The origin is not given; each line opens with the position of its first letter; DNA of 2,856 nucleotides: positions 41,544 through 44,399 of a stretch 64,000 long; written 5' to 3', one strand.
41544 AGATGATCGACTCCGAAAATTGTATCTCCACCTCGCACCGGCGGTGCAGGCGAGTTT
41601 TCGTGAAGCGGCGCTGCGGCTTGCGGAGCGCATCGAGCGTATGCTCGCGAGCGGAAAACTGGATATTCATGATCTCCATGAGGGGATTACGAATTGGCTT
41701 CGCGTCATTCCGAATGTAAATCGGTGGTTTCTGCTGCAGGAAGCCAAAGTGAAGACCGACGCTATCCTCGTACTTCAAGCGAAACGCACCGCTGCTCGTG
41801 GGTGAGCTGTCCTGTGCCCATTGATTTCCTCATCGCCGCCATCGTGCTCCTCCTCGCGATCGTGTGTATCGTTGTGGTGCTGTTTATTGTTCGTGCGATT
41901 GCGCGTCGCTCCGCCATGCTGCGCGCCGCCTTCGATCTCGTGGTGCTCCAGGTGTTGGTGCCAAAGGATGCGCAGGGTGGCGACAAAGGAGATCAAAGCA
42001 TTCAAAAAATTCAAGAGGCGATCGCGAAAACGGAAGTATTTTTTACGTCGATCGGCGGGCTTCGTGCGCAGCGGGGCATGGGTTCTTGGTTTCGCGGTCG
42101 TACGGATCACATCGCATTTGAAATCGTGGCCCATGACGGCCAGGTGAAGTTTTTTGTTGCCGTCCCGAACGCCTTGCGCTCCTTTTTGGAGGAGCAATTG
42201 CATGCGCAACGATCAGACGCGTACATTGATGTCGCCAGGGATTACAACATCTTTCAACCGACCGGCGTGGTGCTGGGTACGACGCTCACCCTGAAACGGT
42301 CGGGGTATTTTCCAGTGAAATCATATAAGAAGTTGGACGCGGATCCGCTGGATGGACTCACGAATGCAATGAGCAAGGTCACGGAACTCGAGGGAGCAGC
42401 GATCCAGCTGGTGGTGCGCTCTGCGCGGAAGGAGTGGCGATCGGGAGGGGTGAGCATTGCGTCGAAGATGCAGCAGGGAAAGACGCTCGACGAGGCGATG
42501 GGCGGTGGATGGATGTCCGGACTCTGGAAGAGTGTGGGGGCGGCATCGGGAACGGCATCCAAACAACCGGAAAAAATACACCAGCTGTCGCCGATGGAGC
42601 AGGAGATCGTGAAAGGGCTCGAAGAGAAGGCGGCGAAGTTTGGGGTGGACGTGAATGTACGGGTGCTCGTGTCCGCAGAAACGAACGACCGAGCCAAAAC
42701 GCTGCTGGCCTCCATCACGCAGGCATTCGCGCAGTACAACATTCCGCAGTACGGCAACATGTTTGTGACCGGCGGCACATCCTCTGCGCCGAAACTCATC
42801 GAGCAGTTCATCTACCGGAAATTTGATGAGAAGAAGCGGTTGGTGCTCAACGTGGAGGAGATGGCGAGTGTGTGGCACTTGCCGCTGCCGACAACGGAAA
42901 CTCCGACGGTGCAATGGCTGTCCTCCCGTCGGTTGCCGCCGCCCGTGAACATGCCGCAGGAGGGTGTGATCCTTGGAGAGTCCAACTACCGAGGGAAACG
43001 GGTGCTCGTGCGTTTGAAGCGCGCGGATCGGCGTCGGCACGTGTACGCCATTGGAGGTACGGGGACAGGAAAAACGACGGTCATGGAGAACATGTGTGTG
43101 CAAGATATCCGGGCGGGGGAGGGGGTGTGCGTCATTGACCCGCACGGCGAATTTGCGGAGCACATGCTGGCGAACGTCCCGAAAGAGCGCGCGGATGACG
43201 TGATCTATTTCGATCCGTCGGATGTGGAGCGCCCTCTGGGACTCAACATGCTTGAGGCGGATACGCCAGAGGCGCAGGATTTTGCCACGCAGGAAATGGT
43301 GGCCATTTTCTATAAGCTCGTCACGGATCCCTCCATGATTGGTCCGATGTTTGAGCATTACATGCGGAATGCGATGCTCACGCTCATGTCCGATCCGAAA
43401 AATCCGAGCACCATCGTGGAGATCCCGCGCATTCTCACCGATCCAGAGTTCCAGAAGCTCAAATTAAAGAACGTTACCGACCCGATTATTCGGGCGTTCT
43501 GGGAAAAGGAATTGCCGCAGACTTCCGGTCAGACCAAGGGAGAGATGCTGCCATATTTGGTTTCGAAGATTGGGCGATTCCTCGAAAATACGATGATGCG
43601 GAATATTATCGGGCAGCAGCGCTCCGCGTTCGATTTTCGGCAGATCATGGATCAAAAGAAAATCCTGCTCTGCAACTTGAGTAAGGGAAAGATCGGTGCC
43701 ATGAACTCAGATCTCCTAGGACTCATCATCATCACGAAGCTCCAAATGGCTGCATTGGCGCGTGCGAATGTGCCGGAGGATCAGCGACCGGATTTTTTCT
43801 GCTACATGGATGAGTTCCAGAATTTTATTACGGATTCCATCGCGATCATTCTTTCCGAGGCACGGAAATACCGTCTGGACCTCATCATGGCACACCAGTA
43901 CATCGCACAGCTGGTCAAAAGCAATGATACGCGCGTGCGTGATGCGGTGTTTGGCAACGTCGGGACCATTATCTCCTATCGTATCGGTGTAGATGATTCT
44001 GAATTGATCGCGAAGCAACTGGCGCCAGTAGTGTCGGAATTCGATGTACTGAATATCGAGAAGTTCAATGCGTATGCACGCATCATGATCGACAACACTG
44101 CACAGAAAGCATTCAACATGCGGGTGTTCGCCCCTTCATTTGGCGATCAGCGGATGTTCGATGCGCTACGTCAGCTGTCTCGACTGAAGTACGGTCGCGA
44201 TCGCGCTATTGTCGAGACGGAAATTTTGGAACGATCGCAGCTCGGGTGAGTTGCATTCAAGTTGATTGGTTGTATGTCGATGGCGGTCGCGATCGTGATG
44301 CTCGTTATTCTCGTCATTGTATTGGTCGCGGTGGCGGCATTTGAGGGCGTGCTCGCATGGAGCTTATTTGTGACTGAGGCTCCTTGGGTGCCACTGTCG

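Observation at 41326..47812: Block of VirD4/TraG-like membrane ATPase, membrane SAM-methyltransferase and an 832-aa hyper-charged protein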

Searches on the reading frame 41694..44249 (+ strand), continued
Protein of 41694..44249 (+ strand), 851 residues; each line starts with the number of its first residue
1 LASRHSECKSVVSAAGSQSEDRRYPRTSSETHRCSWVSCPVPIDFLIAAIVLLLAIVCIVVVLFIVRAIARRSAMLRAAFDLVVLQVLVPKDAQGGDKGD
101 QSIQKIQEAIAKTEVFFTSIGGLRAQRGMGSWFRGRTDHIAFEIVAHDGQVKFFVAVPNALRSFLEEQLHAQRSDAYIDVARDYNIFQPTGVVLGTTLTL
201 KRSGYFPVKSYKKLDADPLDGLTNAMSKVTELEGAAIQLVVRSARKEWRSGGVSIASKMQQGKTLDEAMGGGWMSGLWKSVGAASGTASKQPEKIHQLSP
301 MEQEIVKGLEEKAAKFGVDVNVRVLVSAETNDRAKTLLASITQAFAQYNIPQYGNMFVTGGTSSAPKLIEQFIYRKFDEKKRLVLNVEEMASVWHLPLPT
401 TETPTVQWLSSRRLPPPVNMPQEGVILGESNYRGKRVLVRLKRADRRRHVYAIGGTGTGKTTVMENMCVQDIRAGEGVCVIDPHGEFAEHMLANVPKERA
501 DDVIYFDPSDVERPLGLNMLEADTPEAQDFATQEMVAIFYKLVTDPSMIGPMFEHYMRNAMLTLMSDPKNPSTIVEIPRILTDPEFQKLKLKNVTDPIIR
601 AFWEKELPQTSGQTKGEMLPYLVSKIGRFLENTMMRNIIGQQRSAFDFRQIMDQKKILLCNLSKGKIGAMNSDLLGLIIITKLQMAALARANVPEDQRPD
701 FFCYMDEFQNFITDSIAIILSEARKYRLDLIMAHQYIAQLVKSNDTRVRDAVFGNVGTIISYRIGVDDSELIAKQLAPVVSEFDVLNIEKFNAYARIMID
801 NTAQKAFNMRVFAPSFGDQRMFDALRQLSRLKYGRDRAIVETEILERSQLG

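Call 94: search_protein_families(library=pfam, proteins=[L065:5154-5978:+, L065:6009-6641:+, L065:6646-7047:+, L065:9488-10048:-, L065:10064-10771:-, L065:10791-12101:+, L065:12516-13724:+, L065:13731-15722:+, L036:9585-9956:+, L036:7723-9015:+], max_evalue=0.001)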
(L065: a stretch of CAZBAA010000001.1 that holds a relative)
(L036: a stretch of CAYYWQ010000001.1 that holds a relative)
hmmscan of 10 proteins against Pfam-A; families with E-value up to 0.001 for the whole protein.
L065:5154-5978:+ (274 aa): 4 families
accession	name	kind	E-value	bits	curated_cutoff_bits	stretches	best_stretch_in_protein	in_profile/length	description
PF05175.20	MTS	-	7.7e-11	42.4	23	1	101-189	31-112/170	Methyltransferase small domain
PF03602.21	Cons_hypoth95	-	1.1e-07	32.1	24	1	81-189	22-127/182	Conserved hypothetical protein 95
PF07669.17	Eco57I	-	7.1e-05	23.4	25.3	1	137-234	40-130/171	Eco57I restriction-modification methylase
PF01555.25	N6_N4_Mtase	-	0.00012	22.6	26.7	0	177-261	2-73/221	DNA methylase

L065:6009-6641:+ (210 aa): 0 families

L065:6646-7047:+ (133 aa): 0 families

L065:9488-10048:- (186 aa): 3 families
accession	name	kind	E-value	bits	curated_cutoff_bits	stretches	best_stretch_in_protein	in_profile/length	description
PF09285.17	Elong-fact-P_C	-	3.6e-25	87.8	25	1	130-185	1-56/56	Elongation factor P, C-terminal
PF08207.18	EFP_N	-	3.3e-12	46.7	23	1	5-57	3-55/58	Elongation factor P (EF-P) KOW-like domain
PF01132.26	EFP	-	0.00075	19.9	27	0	70-122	3-54/54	Elongation factor P (EF-P) OB domain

L065:10064-10771:- (235 aa): 1 family
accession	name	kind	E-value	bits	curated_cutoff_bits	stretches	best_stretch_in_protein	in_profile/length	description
PF14716.13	HHH_8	-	1.6e-17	64.1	30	1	15-90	3-72/73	Helix-hairpin-helix domain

L065:10791-12101:+ (436 aa): 4 families
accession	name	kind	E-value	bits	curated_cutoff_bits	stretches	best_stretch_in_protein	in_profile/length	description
PF01225.30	Mur_ligase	-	2.6e-25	89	21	1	2-102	1-94/95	Mur ligase family, catalytic domain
PF08245.18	Mur_ligase_M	-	2.5e-20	73.7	24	1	107-265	1-200/200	Mur ligase middle domain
PF02875.26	Mur_ligase_C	-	9.9e-10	39.8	28.4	1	288-426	2-127/127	Mur ligase, glutamate ligase domain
PF21799.2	MurD-like_N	-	8.5e-05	23.2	27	1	4-87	4-85/88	Mur ligase MurD-like, N-terminal domain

L065:12516-13724:+ (402 aa): 2 families
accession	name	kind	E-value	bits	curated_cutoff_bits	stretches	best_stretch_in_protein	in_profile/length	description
PF00579.31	tRNA-synt_1b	-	4e-73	246.7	21.1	1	38-318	4-291/292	tRNA synthetases class I (W and Y)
PF22421.1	SYY_C-terminal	-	9.2e-07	29.1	27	1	325-374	7-54/83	Tyrosine--tRNA ligase SYY-like C-terminal domain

L065:13731-15722:+ (663 aa): 1 family
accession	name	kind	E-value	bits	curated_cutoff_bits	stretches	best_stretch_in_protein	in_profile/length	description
PF17963.7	Big_9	-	1.7e-06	29.2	23.6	1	571-630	32-89/89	Bacterial Ig domain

L036:9585-9956:+ (123 aa): 0 families

L036:7723-9015:+ (430 aa): 1 family
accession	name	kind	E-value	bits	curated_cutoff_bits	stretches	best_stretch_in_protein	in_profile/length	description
PF00344.25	SecY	-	1.8e-107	359.7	32.2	1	68-414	1-305/306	SecY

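Call 106: get_annotated_region(hit=H4, flank=4000)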
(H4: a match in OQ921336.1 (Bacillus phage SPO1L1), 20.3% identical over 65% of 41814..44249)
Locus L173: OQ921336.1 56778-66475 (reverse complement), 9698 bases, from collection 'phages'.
description: Bacillus phage SPO1L1, complete genome.
organism: Bacillus phage SPO1L1 (NCBI taxid 3053430)
taxonomy: Viruses; Duplodnaviria; Heunggongvirae; Uroviricota; Caudoviricetes; Herelleviridae; Spounavirinae; Okubovirus
host: Bacillus subtilis BEST7003; source: soil; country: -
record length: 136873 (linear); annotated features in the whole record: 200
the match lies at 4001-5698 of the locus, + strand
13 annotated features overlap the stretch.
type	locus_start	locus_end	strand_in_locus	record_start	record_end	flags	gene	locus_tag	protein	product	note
CDS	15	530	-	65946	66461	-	-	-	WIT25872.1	hypothetical protein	75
CDS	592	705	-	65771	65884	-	-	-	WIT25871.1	hypothetical protein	74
CDS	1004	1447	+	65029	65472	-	-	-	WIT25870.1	hypothetical protein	73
CDS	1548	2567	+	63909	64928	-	-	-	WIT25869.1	hypothetical protein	72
CDS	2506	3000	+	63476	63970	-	-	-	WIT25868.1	hypothetical protein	71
CDS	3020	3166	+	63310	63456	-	-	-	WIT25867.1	hypothetical protein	70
CDS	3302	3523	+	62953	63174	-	-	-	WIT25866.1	hypothetical protein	69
CDS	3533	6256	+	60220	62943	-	-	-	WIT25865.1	hypothetical protein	68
CDS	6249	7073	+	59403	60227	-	-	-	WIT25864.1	hypothetical protein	67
CDS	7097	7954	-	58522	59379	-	-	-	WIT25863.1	hypothetical protein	66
CDS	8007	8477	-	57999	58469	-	-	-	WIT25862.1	hypothetical protein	65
CDS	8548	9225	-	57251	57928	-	-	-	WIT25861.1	hypothetical protein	64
CDS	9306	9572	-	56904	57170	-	-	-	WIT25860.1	hypothetical protein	63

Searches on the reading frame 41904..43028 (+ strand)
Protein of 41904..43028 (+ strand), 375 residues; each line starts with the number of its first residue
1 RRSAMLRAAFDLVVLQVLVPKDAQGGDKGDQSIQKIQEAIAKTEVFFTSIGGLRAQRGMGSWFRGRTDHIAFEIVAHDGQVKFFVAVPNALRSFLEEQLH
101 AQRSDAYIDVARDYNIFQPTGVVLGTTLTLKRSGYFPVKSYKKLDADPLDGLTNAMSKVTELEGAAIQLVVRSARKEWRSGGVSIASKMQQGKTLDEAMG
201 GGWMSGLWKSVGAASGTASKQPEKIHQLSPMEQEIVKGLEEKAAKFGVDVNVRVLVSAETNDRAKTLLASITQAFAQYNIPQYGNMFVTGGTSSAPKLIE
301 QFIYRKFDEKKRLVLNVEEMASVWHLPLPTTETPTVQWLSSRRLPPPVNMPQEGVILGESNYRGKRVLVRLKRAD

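Call 53: predict_structure(alignment_id=A2)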
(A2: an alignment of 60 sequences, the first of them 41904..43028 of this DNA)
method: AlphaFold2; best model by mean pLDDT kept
length: 375 residues; sequences in the alignment: 60
mean_pLDDT: 86.3   pTM: 0.83
mean pLDDT of the five models: 86.3, 86.2, 85.5, 85.4, 84.9
residues with pLDDT >= 90: 215; 70-90: 113; 50-70: 35; < 50: 12
segments of 3 or more residues with pLDDT < 50: 24-27, 212-218
pLDDT, mean of each block of 10 residues (from residue 1): 67 92 55 87 94 78 77 96 95 91 88 89 96 92 91 95 97 92 93 88 52 48 77 93 95 97 97 95 90 86 92 96 92 85 76 89 79 88
secondary structure, 60 per line:
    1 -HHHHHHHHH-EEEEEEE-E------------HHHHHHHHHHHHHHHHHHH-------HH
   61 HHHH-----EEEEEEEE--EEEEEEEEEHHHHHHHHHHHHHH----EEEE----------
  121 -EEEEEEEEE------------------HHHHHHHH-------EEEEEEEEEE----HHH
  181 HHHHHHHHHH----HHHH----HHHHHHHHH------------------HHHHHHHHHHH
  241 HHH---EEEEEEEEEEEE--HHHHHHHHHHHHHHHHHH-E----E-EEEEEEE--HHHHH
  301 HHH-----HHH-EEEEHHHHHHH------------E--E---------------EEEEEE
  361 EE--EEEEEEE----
elements in order: H2-10 E12-18 H33-51 H59-64 E70-77 E80-88 H89-102 E107-110 E122-130 H149-156 E164-173 H178-190 H195-198 H203-211 H230-243 E247-258 H261-278 E287-293 H296-303 E313-316 H317-323 E355-362 E365-371

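Call 95: fold_search(model_id=the predicted structure, library=pdb)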
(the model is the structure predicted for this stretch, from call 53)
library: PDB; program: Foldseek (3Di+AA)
matches with E <= 10: 666; with E <= 0.001: 13
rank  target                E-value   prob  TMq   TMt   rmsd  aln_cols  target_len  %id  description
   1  7o43_A                1.5e-06  1.00  0.38  0.21   9.1       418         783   10  TrwK/VirB4unbound dimer complex from R388 type IV secretion system determined by cryo-EM. (released 2022-06-22)
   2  7o42_A                4.5e-06  1.00  0.38  0.18   9.6       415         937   10  TrwK/VirB4unbound trimer of dimers complex (with Hcp1) from the R388 type IV secretion system determined by cryo-EM. (released 2022-06-22)
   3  7o42_E                1.0e-05  1.00  0.38  0.18   9.2       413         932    8  TrwK/VirB4unbound trimer of dimers complex (with Hcp1) from the R388 type IV secretion system determined by cryo-EM. (released 2022-06-22)
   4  8rtd_h                1.2e-05  1.00  0.39  0.33   9.6       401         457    9  Stalk-Arches-IMC structure from the fully-assembled R388 type IV secretion system determined by cryo-EM. (released 2024-06-19)
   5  7o43_B                1.5e-05  1.00  0.40  0.22  11.4       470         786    9  TrwK/VirB4unbound dimer complex from R388 type IV secretion system determined by cryo-EM. (released 2022-06-22)
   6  8rtd_V                2.1e-05  1.00  0.39  0.23   9.5       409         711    8  Stalk-Arches-IMC structure from the fully-assembled R388 type IV secretion system determined by cryo-EM. (released 2024-06-19)
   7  8rtb_B                2.4e-05  1.00  0.39  0.24   9.5       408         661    8  Extended inner membrane complex (IMC) protomer structure (TrwM/VirB3-TrwK/VirB4-TrwI/VirB6-TrwG/VirB8-TrwE/VirB10) fro (released 2024-06-19)
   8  8rtd_P                2.7e-05  1.00  0.39  0.21   9.7       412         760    8  Stalk-Arches-IMC structure from the fully-assembled R388 type IV secretion system determined by cryo-EM. (released 2024-06-19)
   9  7o41_B                5.3e-05  1.00  0.39  0.24   9.5       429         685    9  Hexameric composite model of the Inner Membrane Complex (IMC) with the Arches from the fully-assembled R388 type IV se (released 2022-06-22)
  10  8rtb_A                1.1e-04  1.00  0.39  0.22  12.3       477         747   10  Extended inner membrane complex (IMC) protomer structure (TrwM/VirB3-TrwK/VirB4-TrwI/VirB6-TrwG/VirB8-TrwE/VirB10) fro (released 2024-06-19)
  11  8rtd_T                1.1e-04  1.00  0.39  0.21  12.3       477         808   10  Stalk-Arches-IMC structure from the fully-assembled R388 type IV secretion system determined by cryo-EM. (released 2024-06-19)
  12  8rtd_g                1.4e-04  1.00  0.39  0.22   8.1       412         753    9  Stalk-Arches-IMC structure from the fully-assembled R388 type IV secretion system determined by cryo-EM. (released 2024-06-19)
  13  8rtd_O                1.4e-04  1.00  0.39  0.21  12.3       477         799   10  Stalk-Arches-IMC structure from the fully-assembled R388 type IV secretion system determined by cryo-EM. (released 2024-06-19)
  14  7o41_A                3.5e-03  0.90  0.34  0.19  11.1       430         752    9  Hexameric composite model of the Inner Membrane Complex (IMC) with the Arches from the fully-assembled R388 type IV se (released 2022-06-22)
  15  6umm_A                1.4e-02  0.72  0.22  0.28   8.1       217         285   11  A complete structure of the ESX-3 translocon complex (released 2019-10-23)
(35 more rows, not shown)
